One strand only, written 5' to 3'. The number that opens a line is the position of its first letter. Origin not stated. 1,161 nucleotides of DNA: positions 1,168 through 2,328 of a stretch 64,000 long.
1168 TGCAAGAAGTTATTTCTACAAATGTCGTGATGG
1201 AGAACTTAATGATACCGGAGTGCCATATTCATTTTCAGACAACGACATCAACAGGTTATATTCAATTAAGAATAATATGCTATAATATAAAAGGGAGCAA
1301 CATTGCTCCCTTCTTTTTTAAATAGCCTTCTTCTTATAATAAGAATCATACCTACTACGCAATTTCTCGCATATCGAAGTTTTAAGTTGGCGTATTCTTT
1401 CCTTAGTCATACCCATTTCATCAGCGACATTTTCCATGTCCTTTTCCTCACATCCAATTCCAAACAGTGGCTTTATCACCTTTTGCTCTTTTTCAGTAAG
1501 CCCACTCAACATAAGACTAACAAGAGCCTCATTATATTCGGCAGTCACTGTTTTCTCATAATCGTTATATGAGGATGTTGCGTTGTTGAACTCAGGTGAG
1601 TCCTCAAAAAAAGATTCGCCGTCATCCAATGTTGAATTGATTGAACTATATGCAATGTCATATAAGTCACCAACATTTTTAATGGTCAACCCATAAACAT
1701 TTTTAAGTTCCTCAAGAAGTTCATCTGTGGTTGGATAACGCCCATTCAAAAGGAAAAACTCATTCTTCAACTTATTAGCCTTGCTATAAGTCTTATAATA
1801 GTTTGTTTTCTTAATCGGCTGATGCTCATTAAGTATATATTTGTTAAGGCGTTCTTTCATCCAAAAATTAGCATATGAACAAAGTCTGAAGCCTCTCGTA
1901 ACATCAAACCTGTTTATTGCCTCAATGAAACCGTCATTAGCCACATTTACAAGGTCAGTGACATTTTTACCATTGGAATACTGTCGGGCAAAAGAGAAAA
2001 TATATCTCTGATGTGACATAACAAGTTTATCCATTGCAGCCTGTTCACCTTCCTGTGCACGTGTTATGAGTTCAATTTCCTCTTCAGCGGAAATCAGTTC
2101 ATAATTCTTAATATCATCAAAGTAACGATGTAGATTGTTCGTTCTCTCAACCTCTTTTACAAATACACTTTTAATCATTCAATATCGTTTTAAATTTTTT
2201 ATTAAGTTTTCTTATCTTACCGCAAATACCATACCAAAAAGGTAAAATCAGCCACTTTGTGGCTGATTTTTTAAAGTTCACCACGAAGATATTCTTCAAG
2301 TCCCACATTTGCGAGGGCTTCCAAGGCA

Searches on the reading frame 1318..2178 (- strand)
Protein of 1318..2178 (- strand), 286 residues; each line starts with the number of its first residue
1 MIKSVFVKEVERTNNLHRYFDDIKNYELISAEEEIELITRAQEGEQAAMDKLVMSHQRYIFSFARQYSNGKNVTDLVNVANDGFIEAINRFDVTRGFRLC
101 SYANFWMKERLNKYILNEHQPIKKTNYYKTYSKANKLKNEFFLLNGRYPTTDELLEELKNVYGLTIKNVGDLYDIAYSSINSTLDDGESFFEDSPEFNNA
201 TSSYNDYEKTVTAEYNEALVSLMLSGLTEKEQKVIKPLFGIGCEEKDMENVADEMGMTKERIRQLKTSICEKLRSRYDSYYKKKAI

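Call 3: search_protein_families(library=pfam, proteins=[window:1318-2178:-], max_evalue=0.1)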
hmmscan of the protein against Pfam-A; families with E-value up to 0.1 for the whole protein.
window:1318-2178:- (286 aa): 9 families
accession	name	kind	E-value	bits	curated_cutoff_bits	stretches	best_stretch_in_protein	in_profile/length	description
PF04545.22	Sigma70_r4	-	1.3e-09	37.9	24.1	1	224-274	2-49/50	Sigma-70, region 4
PF04542.20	Sigma70_r2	-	1.9e-07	31.2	24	1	52-115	1-65/71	Sigma-70 region 2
PF00140.25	Sigma70_r1_2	-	3.5e-06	27.3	22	1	17-47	4-34/34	Sigma-70 factor, region 1.2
PF23655.1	LYRM_2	-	0.00099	19.3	27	0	231-265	35-69/70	LYR motif containing domain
PF12645.13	HTH_16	-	0.0012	19.4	22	1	36-92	2-65/65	Helix-turn-helix domain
PF18607.7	HTH_54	-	0.011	16.3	32.3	0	107-136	4-33/92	ParA helix turn helix domain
PF08696.17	Dna2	-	0.035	14.3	22.4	0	152-241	109-194/204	DNA replication factor Dna2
PF04539.22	Sigma70_r3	-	0.076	13.6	25.3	0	249-265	24-40/78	Sigma-70 region 3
PF16509.11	KORA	-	0.091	13.4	26.7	0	223-268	13-53/84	TrfB plasmid transcriptional repressor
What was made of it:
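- On Sigma-70 family (Sig1, 1318..2178): Pfam 27.3, 31.2 and 37.9 bits, all above their cut-offs (call 3). The Pfam r3 model is below its cut-off (13.6 bits, call 3).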

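Call 4: search_protein_families(library=ncbifam, proteins=[window:1318-2178:-], max_evalue=0.1)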
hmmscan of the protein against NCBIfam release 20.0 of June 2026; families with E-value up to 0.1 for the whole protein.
window:1318-2178:- (286 aa): 59 families (the best 25 are shown)
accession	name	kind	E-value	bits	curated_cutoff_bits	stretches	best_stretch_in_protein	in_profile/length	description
TIGR02394.1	rpoS_proteo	equivalog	7.6e-36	124.1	378.7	1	10-277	9-274/285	RNA polymerase sigma factor RpoS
NF004207.0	PRK05657.1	equivalog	1.4e-31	110.1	394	1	14-275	56-315/329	RNA polymerase sigma factor RpoS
NF005143.0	PRK06596.1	subfamily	1.2e-30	107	241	1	9-276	9-280/285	RNA polymerase factor sigma-32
NF006666.0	PRK09210.1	equivalog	6e-29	101.5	572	1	13-276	98-359/370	RNA polymerase sigma factor RpoD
TIGR02392.1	rpoH_proteo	equivalog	6.4e-29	101.4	323.1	1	15-275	2-266/270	RNA polymerase sigma factor RpoH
TIGR02393.1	RpoD_Cterm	equivalog_domain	1.2e-28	100.3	354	1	48-276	1-227/238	RNA polymerase sigma factor RpoD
NF041931.2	MzaA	equivalog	4.8e-26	91.8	800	1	44-276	472-704/726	MZA anti-phage system associated sigma-70 family RNA polymerase sigma factor MzaA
NF005920.0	PRK07921.1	subfamily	2.1e-25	89.5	464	1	25-275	69-316/328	RNA polymerase sigma factor SigB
TIGR02997.1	Sig70-cyanoRpoD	subfamily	1.9e-24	86.5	384.5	1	40-274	68-298/298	RNA polymerase sigma factor, RpoD/SigA family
NF004562.0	PRK05901.1-4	equivalog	1.2e-23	83.4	779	1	33-276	302-543/571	RNA polymerase sigma factor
NF004565.0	PRK05901.2-3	equivalog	1.3e-22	80.3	484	1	19-281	221-494/501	RNA polymerase sigma factor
NF004208.0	PRK05658.1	equivalog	2e-22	80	555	1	5-275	347-618/631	RNA polymerase sigma factor RpoD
NF005693.0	PRK07500.1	equivalog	1.3e-20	73.8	315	1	27-277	19-277/289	RNA polymerase factor sigma-32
NF004564.0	PRK05901.2-2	equivalog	1.5e-20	73.4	617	1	40-275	241-481/500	RNA polymerase sigma factor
NF004563.0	PRK05901.2-1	equivalog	6.2e-20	71.4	1020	1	16-276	208-479/489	RNA polymerase sigma factor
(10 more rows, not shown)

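Call 5: search_protein_families(library=phrogs, proteins=[window:1318-2178:-], max_evalue=0.01)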
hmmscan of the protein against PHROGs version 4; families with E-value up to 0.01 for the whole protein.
window:1318-2178:- (286 aa): 5 families
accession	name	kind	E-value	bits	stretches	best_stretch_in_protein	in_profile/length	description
phrog_351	-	transcription regulation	4.8e-40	138.9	1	21-277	477-726/928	RNA polymerase sigma factor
phrog_1740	-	transcription regulation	0.00039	20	1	187-283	136-222/567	RNA polymerase sigma factor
phrog_11138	-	unknown function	0.0016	19.7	1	197-278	59-140/142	-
phrog_36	-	transcription regulation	0.0046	17.6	1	223-281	136-191/220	transcriptional regulator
phrog_9677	-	unknown function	0.0056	16.8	0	196-281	69-152/376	-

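Call 52: search_dna_similar(query=window:1318-2178:-, collection=phages, mode=protein, max_rows=25)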
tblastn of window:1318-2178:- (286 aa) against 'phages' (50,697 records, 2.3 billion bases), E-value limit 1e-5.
Records with a match: 65; places in all: 68; records where one place covers at least 80% of the query: 36.
Best place of each record, by identity: <60% 65.
By first word of the organism name: Bacteriophage 21; Vibrio 12; Salmonella 5; Acinetobacter 4; Klebsiella 4; Synechococcus 4; Bacillus 3; Enterococcus 2; Salisaeta 2; Cyanophage 2; and 6 more.
By host as written in the record: - 34; Homo sapiens 3; Salisaeta sp. SP9-1 2; Klebsiella pneumoniae ST147-VIM1 2; Klebsiella pneumoniae ST13-OXA48 2; Bacillus cereus 2; Vibrio crassostreae 2; Synechococcus sp. CB0202 2; and 14 more.
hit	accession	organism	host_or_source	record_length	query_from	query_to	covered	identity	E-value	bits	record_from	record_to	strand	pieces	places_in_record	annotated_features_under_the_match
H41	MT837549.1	Bacteriophage sp.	human fecal samples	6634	19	274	90%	29.0%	8e-22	100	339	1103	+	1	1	record has no annotation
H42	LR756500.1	uncultured phage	metagenomic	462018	11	277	93%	27.5%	3e-14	78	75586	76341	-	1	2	record has no annotation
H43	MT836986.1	Bacteriophage sp.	human fecal samples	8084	40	274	82%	27.9%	2e-21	100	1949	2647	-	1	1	record has no annotation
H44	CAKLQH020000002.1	Acinetobacter phage MD-2021a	not known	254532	48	274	79%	28.7%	1e-21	100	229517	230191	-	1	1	rpoD: RNA polymerase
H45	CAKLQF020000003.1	Acinetobacter phage MD-2021a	not known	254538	48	274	79%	28.7%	1e-21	100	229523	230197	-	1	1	rpoD: RNA polymerase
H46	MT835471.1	Bacteriophage sp.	human fecal samples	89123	39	274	83%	27.3%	2e-21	100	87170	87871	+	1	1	record has no annotation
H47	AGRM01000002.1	Salmonella enterica subsp. houtenae str. ATCC BAA-1581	Homo sapiens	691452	40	274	82%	27.3%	1e-17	88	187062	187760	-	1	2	RNA polymerase sigma factor RpoS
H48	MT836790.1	Bacteriophage sp.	human fecal samples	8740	40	274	82%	27.1%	3e-18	90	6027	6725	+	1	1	record has no annotation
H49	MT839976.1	Bacteriophage sp.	human fecal samples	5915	40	274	82%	27.0%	2e-20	96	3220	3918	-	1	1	record has no annotation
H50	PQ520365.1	Enterococcus phage IME_EF3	-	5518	42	274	81%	27.2%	1e-19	94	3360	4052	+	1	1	record has no annotation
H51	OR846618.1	Enterococcus phage Efs 1-1-1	Enterococcus faecalis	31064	42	274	81%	27.2%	1e-19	94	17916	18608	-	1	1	record has no annotation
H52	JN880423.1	Salisaeta icosahedral phage 1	Salisaeta sp. SP9-1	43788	40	274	82%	26.9%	4e-13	75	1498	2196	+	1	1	hypothetical protein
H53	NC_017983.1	Salisaeta icosahedral phage 1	Salisaeta sp. SP9-1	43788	40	274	82%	26.9%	4e-13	75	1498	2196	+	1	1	RNA polymerase sigma factor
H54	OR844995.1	Staphylococcus phage SA 1306 Kay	Staphylococcus aureus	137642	40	274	82%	26.6%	2e-18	91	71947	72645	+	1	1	record has no annotation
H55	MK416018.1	Klebsiella phage ST147-VIM1phi7.1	Klebsiella pneumoniae ST147-VIM1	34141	48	274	79%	27.4%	4e-19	93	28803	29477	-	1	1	RNA polymerase sigma factor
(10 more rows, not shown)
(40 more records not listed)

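Call 59: find_related_loci(query=window:1318-2178:-, collection=metagenome_contigs, flank=6000)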
Query window:1318-2178:- (286 aa) in metagenome_contigs; peptide patterns used: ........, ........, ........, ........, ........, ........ (x = any residue, [..] = any of these).
152 stretches matched a pattern, but none encodes a relative of the query by tblastn (E <= 1e-3).

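Call 71: search_solved_structures(query=window:1318-2178:-, max_evalue=1e-10, show_alignments=1)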
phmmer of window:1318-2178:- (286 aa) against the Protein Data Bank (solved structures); distinct sequences matched with E-value up to 1e-10: 57.
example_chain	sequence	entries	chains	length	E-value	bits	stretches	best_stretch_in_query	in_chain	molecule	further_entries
6wmr_Z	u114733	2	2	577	2.8e-27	99.2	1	34-277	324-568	RNA polymerase sigma factor RpoD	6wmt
8x6f_E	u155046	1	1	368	7.8e-27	97.7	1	16-275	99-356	RNA polymerase sigma factor SigA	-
7l7b_F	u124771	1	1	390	2.1e-25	93.1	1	15-275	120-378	RNA polymerase sigma factor SigA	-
7ckq_F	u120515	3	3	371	2.1e-25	93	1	15-275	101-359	RNA polymerase sigma factor SigA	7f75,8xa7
7xya_F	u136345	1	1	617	1.5e-24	90.3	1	34-276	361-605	RNA polymerase sigma factor RpoD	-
7vf9_F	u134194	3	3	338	9.1e-24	87.7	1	17-275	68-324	RNA polymerase sigma factor RpoS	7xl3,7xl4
7f0r_F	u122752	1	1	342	9.5e-24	87.6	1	17-275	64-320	RNA polymerase sigma factor RpoS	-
3iyd_F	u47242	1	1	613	4.2e-23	85.5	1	39-275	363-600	RNA polymerase sigma factor rpoD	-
8ad1_F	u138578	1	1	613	4.9e-23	85.3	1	39-275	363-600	RNA polymerase sigma factor RpoD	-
6n60_F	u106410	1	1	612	5.9e-23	85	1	39-275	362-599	RNA polymerase sigma factor RpoD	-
6n61_F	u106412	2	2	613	6e-23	85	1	39-275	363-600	RNA polymerase sigma factor RpoD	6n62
8ftd_L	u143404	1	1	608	6.7e-23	84.8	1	39-275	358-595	RNA polymerase sigma factor RpoD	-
4jk1_X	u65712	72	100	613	6.9e-23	84.8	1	39-275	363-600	Escherichia coli RNA polymerase sigma70 subunit | RNA polymerase sigma factor RpoD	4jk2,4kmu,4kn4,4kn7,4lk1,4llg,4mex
6n57_L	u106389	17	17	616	7e-23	84.8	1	39-275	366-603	RNA polymerase sigma factor RpoD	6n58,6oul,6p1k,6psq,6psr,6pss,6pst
1l9u_H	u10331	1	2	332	7.1e-23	84.8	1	28-275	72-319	SIGMA FACTOR SIGA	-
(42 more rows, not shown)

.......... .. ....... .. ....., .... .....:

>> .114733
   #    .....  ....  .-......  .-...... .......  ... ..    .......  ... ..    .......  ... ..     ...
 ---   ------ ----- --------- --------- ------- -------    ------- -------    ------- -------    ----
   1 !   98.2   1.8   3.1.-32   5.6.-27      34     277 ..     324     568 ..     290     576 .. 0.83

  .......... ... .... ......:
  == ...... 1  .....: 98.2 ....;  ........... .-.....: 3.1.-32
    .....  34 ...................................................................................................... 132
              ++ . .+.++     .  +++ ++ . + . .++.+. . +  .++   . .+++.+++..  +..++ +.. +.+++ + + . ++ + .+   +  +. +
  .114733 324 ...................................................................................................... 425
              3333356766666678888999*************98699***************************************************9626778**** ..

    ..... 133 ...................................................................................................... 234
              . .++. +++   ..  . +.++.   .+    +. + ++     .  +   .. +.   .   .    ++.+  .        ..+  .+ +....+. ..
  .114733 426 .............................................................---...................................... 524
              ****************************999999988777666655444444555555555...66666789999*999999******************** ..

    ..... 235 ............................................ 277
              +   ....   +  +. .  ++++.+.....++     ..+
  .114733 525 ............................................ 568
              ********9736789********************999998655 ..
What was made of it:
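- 1318..2178 (-): Sig1: 286-aa sigma-70 family protein that aligns without a break to RpoD, SigA and RpoS from region 1.2 to region 4.2, including the region 3 stretch. Calls 3, 4, 5, 71.
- On Sigma-70 family (Sig1, 1318..2178): However, a single unbroken alignment to RpoD and SigA covers the region 3 stretch (call 71).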

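Call 97: find_encoding_contigs(protein=window:1318-2178:-, flank=10000, max_places=4)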
Protein window:1318-2178:- (286 aa): 24 contigs read that carry it; 3 places shown.
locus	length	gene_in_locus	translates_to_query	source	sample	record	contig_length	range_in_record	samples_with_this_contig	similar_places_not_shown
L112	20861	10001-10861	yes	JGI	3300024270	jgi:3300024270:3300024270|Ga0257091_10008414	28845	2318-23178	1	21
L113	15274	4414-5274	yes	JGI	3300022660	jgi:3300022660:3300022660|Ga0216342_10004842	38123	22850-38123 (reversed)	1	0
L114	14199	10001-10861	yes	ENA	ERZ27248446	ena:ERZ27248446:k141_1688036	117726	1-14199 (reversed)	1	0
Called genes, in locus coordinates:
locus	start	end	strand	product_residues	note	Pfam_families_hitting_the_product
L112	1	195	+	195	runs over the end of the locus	-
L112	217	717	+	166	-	-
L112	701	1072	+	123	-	PF14216:DUF4326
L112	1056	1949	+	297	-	-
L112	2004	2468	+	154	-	-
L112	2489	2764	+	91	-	-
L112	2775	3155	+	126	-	-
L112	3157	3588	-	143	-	-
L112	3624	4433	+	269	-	PF01555:N6_N4_Mtase (weak)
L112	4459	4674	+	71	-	-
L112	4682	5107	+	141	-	-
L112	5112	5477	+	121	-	-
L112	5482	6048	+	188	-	-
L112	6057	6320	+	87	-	-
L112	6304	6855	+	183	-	-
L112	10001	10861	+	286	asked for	PF00140:Sigma70_r1_2 (weak), PF04542:Sigma70_r2 (weak), PF04545:Sigma70_r4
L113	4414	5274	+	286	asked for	PF00140:Sigma70_r1_2 (weak), PF04542:Sigma70_r2 (weak), PF04545:Sigma70_r4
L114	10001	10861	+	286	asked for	PF00140:Sigma70_r1_2 (weak), PF04542:Sigma70_r2 (weak), PF04545:Sigma70_r4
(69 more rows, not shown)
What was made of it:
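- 1318..2178 (-): The exact protein is encoded on at least 24 contigs, nine of them in the 0.2-1 Mb size class (call 97).
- The exact Sig1 protein is found on many contigs (call 97).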
